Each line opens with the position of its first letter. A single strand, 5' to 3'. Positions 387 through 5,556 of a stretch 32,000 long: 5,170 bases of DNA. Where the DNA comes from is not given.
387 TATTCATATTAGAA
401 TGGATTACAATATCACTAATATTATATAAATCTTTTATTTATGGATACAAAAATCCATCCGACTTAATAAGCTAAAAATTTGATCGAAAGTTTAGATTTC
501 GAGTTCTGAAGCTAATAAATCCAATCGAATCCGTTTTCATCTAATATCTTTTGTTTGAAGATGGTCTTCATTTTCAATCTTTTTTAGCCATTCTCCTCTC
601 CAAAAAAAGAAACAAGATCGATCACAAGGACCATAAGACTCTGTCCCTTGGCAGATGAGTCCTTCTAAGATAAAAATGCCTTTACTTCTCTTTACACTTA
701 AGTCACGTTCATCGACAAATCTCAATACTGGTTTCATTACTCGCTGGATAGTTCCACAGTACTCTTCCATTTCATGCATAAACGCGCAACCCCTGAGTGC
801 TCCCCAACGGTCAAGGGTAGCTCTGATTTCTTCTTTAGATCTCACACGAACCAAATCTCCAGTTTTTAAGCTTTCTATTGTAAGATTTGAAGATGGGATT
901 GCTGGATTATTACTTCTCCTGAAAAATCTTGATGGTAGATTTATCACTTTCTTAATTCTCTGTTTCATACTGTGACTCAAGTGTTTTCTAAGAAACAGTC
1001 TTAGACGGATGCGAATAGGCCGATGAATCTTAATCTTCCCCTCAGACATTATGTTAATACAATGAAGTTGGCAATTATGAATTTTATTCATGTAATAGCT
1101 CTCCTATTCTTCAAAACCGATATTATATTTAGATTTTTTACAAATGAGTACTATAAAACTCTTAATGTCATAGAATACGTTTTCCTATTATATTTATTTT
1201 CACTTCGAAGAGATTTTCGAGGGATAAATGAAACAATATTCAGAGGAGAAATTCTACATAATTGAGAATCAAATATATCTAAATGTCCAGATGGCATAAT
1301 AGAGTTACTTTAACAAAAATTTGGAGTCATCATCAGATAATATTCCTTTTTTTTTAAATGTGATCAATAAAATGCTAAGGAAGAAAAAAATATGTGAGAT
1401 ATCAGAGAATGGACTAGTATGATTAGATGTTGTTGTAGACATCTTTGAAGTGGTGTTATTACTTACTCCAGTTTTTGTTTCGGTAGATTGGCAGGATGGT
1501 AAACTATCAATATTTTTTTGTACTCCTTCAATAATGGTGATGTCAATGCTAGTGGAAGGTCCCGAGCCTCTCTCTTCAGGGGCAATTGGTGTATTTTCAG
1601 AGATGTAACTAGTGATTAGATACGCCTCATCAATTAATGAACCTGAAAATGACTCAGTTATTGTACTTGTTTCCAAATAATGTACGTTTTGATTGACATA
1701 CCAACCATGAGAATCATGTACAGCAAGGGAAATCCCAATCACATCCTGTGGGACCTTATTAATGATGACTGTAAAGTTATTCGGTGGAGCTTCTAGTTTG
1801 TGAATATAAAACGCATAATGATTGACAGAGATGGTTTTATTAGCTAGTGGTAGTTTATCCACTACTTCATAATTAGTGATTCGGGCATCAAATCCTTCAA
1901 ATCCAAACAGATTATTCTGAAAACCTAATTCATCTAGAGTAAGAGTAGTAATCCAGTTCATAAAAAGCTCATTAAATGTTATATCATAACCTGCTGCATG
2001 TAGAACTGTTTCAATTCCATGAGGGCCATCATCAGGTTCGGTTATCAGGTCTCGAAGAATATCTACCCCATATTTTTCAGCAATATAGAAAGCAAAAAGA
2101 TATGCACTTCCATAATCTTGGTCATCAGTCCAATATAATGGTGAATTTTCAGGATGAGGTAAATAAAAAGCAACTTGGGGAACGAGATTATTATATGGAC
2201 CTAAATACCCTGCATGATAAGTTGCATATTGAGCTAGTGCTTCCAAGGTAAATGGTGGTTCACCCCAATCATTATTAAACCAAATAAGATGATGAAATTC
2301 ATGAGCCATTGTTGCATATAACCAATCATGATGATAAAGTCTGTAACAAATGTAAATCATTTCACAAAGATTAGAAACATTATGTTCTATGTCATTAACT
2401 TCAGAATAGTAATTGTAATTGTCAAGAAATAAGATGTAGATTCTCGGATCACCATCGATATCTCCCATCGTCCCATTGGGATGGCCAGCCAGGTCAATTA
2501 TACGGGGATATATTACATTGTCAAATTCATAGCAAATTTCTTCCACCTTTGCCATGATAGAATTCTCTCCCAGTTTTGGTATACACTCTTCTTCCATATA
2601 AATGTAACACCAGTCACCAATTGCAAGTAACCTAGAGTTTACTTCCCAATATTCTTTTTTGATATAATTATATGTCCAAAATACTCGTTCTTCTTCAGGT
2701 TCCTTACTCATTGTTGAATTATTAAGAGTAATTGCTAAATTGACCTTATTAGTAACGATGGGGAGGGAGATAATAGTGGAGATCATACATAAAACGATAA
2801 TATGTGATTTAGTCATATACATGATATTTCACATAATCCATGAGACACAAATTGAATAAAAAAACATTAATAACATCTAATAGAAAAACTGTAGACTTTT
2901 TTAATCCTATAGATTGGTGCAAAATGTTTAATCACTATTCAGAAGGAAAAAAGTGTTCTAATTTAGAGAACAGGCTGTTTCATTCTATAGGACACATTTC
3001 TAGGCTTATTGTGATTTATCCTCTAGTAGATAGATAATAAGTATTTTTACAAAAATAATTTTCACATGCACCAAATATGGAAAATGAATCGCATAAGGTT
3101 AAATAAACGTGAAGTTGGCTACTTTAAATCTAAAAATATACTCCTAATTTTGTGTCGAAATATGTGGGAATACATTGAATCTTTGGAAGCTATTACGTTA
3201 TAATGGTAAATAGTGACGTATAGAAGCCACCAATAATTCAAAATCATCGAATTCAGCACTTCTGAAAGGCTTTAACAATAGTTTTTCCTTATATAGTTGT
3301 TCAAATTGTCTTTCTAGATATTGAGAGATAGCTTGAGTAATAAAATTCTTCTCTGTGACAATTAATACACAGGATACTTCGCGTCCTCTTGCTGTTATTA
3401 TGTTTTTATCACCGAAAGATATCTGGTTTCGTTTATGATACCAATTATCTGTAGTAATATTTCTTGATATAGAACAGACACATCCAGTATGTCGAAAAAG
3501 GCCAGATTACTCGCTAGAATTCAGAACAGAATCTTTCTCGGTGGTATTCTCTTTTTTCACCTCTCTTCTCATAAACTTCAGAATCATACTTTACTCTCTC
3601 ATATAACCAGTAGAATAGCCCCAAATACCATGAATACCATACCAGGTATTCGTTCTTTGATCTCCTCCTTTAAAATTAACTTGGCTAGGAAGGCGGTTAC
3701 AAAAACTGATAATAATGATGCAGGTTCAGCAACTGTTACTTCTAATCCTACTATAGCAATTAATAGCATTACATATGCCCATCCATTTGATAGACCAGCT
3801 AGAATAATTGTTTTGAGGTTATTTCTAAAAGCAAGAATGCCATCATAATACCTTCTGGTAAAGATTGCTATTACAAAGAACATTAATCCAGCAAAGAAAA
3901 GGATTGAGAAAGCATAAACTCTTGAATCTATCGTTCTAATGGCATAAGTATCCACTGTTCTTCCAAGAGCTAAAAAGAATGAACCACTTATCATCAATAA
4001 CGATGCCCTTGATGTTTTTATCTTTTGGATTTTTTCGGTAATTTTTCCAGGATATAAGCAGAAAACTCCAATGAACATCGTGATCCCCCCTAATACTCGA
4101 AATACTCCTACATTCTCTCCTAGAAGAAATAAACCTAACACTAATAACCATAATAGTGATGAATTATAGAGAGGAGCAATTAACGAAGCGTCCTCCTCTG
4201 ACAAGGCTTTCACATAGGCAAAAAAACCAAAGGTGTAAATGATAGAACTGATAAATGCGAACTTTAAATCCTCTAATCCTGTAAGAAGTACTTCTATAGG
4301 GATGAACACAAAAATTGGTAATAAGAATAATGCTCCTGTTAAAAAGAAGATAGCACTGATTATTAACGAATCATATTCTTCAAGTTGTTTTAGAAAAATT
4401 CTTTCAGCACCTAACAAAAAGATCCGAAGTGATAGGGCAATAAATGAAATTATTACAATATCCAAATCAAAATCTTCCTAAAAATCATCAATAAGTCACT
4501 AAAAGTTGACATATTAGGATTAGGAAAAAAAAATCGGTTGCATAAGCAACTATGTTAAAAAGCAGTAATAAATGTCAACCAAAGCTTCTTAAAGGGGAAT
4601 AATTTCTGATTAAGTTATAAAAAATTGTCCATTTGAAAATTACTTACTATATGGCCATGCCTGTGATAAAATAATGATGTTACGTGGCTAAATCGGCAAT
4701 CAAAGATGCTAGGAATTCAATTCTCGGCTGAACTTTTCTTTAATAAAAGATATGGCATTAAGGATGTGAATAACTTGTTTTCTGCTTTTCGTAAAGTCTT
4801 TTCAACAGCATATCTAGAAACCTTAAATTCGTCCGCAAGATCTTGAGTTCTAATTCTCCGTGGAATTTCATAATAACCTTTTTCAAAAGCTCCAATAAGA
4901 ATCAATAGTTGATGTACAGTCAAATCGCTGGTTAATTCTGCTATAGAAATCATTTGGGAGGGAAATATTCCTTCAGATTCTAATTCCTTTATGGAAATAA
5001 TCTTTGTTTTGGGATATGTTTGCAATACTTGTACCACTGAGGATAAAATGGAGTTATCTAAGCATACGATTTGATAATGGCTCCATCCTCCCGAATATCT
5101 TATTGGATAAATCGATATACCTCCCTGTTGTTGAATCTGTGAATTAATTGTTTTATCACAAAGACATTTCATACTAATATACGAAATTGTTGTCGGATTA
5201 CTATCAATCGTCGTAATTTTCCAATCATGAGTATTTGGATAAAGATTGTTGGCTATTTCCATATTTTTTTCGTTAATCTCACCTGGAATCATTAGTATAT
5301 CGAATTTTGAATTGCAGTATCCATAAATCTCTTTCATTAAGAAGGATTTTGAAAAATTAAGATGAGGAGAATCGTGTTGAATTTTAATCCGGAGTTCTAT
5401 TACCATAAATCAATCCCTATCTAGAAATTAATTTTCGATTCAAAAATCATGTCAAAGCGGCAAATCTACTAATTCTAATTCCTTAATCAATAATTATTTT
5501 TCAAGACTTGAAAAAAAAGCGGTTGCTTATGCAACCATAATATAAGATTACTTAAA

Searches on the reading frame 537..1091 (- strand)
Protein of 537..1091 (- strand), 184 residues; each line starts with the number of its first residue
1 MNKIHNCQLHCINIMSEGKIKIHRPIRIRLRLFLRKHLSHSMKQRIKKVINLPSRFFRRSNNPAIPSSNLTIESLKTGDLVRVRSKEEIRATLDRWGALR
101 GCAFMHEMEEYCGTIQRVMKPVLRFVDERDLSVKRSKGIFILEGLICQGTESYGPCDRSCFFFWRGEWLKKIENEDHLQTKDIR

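Call 7: search_protein_families(library=pfam, proteins=[window:537-1091:-], max_evalue=0.001)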
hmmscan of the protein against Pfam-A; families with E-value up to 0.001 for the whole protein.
window:537-1091:- (184 aa): 0 families

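Call 77: search_protein_families(library=padloc, proteins=[window:537-1091:-], max_evalue=0.001)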
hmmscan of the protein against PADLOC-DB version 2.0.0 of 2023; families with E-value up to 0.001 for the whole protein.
window:537-1091:- (184 aa): 0 families

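Call 90: find_encoding_contigs(protein=window:537-1091:-, flank=10000, max_places=1)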
Protein window:537-1091:- (184 aa): 2 contigs read that carry it; 1 place shown.
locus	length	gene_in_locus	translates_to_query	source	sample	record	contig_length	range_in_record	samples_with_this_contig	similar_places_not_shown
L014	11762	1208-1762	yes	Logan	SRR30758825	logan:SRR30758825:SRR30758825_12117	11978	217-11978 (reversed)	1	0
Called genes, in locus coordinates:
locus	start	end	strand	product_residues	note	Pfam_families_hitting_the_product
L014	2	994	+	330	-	?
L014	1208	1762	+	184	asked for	-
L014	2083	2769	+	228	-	PF01978:TrmB, PF09339:HTH_IclR (weak)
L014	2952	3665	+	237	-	PF00483:NTP_transferase, PF12804:NTP_transf_3 (weak)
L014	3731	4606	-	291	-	PF04321:RmlD_sub_bind, PF01370:Epimerase, PF02719:Polysacc_synt_2 (faint), PF01073:3Beta_HSD, PF07993:NAD_binding_4, PF16363:GDP_Man_Dehyd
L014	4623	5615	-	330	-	PF01073:3Beta_HSD, PF01370:Epimerase, PF02719:Polysacc_synt_2, PF04321:RmlD_sub_bind, PF05368:NmrA, PF07993:NAD_binding_4, PF16363:GDP_Man_Dehyd, PF13460:NAD_binding_10, +1 more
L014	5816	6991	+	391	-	PF13477:Glyco_trans_4_2 (weak), PF13439:Glyco_transf_4, PF00534:Glycos_transf_1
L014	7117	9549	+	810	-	-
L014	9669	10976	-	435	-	-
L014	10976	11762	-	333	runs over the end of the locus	?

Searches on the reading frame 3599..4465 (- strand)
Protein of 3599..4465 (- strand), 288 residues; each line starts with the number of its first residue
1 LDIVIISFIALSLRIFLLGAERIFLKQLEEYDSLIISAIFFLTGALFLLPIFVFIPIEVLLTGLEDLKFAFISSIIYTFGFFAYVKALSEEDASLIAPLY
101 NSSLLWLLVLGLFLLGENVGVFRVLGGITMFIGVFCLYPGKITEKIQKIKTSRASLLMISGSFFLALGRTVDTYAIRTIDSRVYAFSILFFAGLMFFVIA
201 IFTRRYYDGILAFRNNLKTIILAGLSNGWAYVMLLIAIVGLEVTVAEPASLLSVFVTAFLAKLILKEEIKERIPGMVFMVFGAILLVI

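Call 7: search_protein_families(library=pfam, proteins=[window:3599-4465:-], max_evalue=0.001)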
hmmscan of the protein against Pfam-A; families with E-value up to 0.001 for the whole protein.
window:3599-4465:- (288 aa): 1 family
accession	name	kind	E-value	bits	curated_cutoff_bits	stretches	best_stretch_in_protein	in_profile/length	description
PF00892.27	EamA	-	1.5e-21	77.5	28.2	2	13-137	9-133/135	EamA-like transporter family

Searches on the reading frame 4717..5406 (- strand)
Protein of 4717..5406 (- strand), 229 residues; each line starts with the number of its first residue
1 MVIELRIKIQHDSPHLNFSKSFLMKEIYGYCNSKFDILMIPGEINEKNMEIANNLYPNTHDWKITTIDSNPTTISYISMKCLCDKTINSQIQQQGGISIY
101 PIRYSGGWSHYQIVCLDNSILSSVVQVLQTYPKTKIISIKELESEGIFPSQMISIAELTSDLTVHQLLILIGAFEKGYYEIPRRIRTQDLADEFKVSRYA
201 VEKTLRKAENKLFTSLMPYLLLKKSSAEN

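Call 7: search_protein_families(library=pfam, proteins=[window:4717-5406:-], max_evalue=0.001)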
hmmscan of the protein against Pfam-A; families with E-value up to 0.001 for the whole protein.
window:4717-5406:- (229 aa): 2 families
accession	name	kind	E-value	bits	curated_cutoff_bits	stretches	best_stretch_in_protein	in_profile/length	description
PF04967.18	HTH_10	-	5.4e-16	58.6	23.1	1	162-214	1-53/53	HTH DNA binding domain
PF24280.2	HVO_A0563_N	-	7.6e-09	36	27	1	6-129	3-122/145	HVO_A0563, N-terminal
